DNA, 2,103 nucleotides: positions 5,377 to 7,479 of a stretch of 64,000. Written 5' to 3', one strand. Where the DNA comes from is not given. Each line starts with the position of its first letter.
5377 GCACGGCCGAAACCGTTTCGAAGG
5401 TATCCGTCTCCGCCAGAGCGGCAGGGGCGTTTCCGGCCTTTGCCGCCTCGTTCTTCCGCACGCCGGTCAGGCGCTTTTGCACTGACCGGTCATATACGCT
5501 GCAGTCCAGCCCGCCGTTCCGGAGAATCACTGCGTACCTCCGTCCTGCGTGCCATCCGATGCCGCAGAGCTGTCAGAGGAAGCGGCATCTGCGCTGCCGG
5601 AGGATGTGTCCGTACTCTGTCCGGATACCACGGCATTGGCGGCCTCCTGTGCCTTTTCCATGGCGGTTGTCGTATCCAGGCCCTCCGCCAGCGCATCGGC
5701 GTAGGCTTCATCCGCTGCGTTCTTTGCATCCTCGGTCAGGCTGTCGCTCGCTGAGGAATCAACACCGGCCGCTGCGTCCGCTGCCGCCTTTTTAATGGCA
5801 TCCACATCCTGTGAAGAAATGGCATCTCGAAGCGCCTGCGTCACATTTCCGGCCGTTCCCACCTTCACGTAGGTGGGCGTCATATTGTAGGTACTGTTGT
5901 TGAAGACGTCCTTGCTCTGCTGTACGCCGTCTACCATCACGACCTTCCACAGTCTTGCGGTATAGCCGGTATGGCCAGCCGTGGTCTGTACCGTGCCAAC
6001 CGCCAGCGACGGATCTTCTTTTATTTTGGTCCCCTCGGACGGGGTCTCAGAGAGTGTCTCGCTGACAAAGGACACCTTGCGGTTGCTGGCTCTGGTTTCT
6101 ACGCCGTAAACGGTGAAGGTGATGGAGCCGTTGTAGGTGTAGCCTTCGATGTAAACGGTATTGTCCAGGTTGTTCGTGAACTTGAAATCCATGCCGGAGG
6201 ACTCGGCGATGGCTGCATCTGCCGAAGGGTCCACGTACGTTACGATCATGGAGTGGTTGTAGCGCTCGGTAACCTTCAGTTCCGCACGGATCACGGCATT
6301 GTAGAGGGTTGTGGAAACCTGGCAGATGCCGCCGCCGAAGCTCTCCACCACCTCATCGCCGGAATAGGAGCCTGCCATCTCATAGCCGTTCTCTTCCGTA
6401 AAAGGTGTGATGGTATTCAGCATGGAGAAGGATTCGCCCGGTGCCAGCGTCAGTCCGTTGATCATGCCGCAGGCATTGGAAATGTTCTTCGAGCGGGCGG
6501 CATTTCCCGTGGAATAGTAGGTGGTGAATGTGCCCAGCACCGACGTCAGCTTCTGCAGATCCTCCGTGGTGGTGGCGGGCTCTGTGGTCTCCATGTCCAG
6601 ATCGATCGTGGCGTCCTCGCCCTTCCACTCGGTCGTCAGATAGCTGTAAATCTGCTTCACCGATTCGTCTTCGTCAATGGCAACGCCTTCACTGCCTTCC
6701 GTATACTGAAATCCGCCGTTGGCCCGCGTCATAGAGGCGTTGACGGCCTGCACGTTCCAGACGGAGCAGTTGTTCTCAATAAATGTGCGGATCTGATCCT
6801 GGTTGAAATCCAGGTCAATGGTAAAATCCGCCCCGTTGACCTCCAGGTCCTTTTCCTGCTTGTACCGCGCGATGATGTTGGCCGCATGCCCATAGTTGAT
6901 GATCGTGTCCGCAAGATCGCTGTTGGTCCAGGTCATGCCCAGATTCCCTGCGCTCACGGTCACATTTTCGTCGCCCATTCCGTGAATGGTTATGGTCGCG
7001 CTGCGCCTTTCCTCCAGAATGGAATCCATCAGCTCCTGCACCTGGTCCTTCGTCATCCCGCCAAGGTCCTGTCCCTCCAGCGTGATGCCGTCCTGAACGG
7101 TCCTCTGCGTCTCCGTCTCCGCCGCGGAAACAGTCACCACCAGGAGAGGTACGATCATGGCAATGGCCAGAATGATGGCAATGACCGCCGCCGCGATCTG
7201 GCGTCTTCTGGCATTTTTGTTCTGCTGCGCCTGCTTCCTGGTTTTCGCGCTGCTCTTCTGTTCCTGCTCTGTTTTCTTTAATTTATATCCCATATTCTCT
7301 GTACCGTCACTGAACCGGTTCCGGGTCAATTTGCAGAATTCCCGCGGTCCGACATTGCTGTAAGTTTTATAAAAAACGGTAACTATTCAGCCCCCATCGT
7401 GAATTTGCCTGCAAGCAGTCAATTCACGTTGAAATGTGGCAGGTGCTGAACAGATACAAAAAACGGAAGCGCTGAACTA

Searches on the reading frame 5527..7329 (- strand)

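Call 91: search_protein_families(library=pfam, proteins=[window:5527-7329:-], max_evalue=0.000001)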
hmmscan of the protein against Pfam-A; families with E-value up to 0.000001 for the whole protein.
window:5527-7329:- (600 aa): 3 families
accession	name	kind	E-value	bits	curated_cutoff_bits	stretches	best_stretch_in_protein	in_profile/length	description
PF04294.18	VanW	-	8.4e-45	151.9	27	1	279-408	2-130/130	VanW like protein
PF12229.13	PG_binding_4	-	9.4e-14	52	22.1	1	124-232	2-109/117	Putative peptidoglycan binding domain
PF07501.17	G5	-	2e-09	38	23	1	428-492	8-74/75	G5 domain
